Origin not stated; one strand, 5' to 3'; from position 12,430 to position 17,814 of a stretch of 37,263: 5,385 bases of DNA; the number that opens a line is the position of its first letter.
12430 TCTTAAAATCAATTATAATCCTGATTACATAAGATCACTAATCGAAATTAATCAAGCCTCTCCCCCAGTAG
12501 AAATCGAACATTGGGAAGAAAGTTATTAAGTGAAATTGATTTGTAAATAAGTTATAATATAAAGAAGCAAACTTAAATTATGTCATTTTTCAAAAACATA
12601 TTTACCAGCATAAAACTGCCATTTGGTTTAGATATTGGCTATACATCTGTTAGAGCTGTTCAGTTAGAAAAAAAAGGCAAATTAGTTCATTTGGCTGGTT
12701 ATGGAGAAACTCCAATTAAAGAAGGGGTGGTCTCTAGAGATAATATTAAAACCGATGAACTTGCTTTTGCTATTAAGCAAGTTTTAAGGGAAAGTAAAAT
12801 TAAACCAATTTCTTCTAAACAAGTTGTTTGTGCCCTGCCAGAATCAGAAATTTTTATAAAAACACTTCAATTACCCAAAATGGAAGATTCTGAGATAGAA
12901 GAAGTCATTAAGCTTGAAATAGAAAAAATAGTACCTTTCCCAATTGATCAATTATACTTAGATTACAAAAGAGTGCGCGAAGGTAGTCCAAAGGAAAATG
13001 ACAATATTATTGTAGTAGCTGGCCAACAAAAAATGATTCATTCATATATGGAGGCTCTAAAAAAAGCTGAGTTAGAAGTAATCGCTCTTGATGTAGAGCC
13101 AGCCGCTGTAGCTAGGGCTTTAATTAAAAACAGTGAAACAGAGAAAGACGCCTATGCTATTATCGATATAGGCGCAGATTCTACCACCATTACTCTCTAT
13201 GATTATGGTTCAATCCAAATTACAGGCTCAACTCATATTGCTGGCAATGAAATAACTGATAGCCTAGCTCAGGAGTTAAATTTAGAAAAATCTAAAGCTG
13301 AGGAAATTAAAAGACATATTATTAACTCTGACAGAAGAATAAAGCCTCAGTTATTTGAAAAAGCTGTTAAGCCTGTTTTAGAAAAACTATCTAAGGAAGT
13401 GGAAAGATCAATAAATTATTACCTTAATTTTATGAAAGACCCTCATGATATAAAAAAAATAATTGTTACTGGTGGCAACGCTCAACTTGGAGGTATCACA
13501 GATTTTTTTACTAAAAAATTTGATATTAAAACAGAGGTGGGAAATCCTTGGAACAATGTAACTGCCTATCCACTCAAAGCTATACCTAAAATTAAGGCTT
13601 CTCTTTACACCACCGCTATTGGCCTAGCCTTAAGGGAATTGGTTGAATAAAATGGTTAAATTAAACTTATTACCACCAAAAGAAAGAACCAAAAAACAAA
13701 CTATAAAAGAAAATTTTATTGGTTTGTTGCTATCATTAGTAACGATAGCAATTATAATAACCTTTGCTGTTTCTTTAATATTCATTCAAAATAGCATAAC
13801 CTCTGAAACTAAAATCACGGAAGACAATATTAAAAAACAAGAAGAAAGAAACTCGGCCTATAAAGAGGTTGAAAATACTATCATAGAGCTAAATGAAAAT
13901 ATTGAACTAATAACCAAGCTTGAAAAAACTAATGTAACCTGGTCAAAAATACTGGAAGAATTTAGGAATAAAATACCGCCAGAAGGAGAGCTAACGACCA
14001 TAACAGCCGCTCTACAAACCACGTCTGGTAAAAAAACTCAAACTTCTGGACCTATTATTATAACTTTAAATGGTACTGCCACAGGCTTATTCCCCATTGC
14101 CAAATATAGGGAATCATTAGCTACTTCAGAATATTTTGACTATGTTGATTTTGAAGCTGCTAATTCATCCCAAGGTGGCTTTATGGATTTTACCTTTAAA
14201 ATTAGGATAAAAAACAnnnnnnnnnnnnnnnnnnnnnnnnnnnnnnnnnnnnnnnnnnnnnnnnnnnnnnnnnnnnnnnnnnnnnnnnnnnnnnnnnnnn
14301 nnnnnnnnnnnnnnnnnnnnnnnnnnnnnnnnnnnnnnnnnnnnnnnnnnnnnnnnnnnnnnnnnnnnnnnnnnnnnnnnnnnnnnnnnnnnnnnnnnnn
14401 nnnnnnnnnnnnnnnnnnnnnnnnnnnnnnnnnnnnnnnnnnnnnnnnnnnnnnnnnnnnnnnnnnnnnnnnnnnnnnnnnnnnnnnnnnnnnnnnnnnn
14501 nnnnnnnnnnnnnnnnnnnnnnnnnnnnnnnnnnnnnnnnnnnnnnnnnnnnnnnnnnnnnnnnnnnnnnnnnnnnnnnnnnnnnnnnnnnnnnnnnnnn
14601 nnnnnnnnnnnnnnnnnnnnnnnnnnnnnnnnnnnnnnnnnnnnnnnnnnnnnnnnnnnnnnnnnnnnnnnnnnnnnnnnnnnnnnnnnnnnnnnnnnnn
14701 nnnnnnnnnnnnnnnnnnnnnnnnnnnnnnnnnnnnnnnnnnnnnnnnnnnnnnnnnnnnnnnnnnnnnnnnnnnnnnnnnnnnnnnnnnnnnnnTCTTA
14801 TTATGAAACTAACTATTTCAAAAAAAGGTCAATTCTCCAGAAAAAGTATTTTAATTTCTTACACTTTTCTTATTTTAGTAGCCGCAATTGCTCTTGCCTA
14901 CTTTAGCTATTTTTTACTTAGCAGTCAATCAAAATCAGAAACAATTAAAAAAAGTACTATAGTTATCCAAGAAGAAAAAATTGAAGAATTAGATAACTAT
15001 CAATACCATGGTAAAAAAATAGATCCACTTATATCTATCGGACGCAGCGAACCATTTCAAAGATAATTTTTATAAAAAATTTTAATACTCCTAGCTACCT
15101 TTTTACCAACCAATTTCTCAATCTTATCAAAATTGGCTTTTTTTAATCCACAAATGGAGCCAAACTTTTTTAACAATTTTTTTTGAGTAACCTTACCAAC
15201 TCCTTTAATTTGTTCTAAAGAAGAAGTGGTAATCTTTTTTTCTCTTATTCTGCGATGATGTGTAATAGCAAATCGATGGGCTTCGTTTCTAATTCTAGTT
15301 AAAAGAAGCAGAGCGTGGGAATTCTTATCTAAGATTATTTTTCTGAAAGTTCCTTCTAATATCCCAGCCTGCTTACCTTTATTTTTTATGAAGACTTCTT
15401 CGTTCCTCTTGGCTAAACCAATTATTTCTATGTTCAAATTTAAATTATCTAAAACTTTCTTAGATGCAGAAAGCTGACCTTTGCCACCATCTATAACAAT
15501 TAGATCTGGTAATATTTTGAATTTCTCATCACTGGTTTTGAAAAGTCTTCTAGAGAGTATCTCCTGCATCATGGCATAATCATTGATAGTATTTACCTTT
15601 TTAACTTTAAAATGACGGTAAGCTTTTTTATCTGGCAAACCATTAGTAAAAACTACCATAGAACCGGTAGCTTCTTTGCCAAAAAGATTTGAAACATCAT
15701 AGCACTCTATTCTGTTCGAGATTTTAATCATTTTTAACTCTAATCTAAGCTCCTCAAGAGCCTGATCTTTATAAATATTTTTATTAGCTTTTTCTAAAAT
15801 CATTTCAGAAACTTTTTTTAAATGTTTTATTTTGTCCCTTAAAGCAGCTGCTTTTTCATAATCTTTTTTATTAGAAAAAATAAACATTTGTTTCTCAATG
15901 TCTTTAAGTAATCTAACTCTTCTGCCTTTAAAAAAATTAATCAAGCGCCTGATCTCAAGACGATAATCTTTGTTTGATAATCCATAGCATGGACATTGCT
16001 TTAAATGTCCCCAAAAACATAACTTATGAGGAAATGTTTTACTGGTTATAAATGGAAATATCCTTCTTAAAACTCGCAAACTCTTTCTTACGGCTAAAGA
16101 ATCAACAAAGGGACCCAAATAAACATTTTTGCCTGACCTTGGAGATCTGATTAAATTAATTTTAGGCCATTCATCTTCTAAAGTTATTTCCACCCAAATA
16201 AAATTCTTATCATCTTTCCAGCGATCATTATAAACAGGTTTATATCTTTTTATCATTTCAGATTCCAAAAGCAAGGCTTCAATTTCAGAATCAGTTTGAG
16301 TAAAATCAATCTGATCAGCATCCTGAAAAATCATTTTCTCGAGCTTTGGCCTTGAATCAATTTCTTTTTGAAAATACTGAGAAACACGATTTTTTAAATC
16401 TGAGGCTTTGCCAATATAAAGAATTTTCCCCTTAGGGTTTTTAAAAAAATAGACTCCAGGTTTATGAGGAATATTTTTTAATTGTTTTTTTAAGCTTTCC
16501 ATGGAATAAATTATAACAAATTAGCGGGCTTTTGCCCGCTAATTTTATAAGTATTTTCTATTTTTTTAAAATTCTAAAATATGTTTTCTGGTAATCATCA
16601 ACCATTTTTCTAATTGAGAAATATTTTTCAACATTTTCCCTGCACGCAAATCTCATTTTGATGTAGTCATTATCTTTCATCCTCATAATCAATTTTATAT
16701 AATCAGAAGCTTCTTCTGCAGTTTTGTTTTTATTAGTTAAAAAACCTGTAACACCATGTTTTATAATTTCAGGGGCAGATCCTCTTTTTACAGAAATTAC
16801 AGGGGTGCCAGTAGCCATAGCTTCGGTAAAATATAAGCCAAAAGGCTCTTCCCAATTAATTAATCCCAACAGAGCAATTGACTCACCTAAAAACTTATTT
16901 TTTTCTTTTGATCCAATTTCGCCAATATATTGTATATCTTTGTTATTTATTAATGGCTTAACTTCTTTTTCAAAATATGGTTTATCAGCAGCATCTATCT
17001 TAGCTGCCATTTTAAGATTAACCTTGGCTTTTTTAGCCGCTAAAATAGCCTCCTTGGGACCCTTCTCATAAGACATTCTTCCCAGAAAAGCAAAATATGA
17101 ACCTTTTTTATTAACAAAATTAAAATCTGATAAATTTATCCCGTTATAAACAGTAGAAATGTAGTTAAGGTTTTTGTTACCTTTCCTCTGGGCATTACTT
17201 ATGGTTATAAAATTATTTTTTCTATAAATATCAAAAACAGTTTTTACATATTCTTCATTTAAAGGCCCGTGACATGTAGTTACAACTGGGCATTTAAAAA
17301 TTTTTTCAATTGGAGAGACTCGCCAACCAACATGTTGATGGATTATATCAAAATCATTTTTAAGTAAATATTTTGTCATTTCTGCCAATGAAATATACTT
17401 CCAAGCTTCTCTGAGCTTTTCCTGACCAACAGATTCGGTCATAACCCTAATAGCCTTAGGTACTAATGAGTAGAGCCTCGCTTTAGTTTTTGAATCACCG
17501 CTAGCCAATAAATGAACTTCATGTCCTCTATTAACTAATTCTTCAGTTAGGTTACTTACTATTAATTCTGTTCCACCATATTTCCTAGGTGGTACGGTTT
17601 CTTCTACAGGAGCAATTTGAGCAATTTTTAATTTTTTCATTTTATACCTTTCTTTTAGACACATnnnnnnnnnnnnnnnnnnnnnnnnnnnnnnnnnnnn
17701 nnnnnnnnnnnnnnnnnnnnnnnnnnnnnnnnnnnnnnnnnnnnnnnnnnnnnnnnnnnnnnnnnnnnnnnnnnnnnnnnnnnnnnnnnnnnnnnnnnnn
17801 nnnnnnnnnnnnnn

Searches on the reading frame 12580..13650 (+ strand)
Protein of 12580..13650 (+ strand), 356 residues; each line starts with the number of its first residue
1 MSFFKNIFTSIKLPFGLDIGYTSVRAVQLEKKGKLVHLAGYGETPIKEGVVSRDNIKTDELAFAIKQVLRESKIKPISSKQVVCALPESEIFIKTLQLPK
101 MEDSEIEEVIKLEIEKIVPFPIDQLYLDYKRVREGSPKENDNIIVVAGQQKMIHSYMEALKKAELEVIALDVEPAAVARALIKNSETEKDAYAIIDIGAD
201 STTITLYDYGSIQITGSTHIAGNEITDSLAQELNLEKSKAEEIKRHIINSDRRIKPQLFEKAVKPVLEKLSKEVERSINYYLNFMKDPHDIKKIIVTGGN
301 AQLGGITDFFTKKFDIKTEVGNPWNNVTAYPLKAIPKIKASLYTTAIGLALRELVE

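Call 58: search_protein_families(library=pfam, proteins=[window:12580-13650:+], max_evalue=0.001)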
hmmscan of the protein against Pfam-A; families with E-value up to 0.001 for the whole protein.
window:12580-13650:+ (356 aa): 5 families
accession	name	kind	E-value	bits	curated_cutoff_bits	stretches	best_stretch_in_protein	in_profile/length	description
PF11104.14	PilM_2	-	2.6e-51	175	27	1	16-353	1-339/340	Type IV pilus assembly protein PilM;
PF14450.12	FtsA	-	1e-14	55.4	31.8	1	193-348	1-127/127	Cell division protein FtsA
PF06723.19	MreB_Mbl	-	8.6e-08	31.8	27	0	188-248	143-209/327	MreB/Mbl protein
PF08841.16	DDR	-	1.6e-05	24.6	24.6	0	161-246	105-190/328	Diol dehydratase reactivase ATPase-like domain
PF25216.1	Volactin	-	0.00048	20.1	35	0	195-315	171-292/321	Volactin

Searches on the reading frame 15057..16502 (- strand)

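Call 58: search_protein_families(library=pfam, proteins=[window:15057-16502:-], max_evalue=0.001)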
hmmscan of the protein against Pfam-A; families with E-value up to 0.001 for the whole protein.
window:15057-16502:- (481 aa): 5 families
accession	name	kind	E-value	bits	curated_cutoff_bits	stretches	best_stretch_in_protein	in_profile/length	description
PF08459.17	UvrC_RNaseH_dom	-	2.1e-51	174.4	22.3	1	256-413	4-159/159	UvrC RNAse H endonuclease domain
PF01541.30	GIY-YIG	-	9.7e-09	35.9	22.6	1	15-92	2-78/78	GIY-YIG catalytic domain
PF02151.25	UVR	-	2.8e-08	33.7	21.5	1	197-230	2-35/36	UvrB/uvrC motif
PF12826.13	HHH_2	-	2.7e-06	27.9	27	1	432-479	8-57/64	Helix-hairpin-helix motif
PF14520.12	HHH_5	-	1.5e-05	25.8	27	1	428-475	3-53/57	Helix-hairpin-helix domain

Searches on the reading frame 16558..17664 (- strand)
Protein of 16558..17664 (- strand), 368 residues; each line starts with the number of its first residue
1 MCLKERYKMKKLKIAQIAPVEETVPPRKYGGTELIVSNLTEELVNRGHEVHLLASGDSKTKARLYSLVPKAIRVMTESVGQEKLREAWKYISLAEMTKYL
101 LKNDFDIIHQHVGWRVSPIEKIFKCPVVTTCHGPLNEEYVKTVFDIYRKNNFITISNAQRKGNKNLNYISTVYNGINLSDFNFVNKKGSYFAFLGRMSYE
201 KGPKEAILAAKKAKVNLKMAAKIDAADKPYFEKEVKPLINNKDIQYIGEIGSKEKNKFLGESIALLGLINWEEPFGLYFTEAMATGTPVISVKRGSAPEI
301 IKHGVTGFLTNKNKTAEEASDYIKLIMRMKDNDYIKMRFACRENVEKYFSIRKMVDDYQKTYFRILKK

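Call 58: search_protein_families(library=pfam, proteins=[window:16558-17664:-], max_evalue=0.001)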
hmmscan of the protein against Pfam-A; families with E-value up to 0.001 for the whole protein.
window:16558-17664:- (368 aa): 5 families
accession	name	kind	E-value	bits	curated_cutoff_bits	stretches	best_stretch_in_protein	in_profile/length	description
PF00534.26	Glycos_transf_1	-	7.6e-25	87.9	26.4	1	183-346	10-170/172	Glycosyl transferases group 1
PF13439.12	Glyco_transf_4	-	1.7e-14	54.7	28.5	1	29-179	1-169/170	Glycosyltransferase Family 4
PF13692.12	Glyco_trans_1_4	-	3.1e-14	53.9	27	1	190-324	3-138/142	Glycosyl transferases group 1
PF13579.12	Glyco_trans_4_4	-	1.1e-07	32.7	29.7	1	30-134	1-104/158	Glycosyl transferase 4-like domain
PF13477.12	Glyco_trans_4_2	-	3.6e-05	24.4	23.4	1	33-133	10-108/139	Glycosyl transferase 4-like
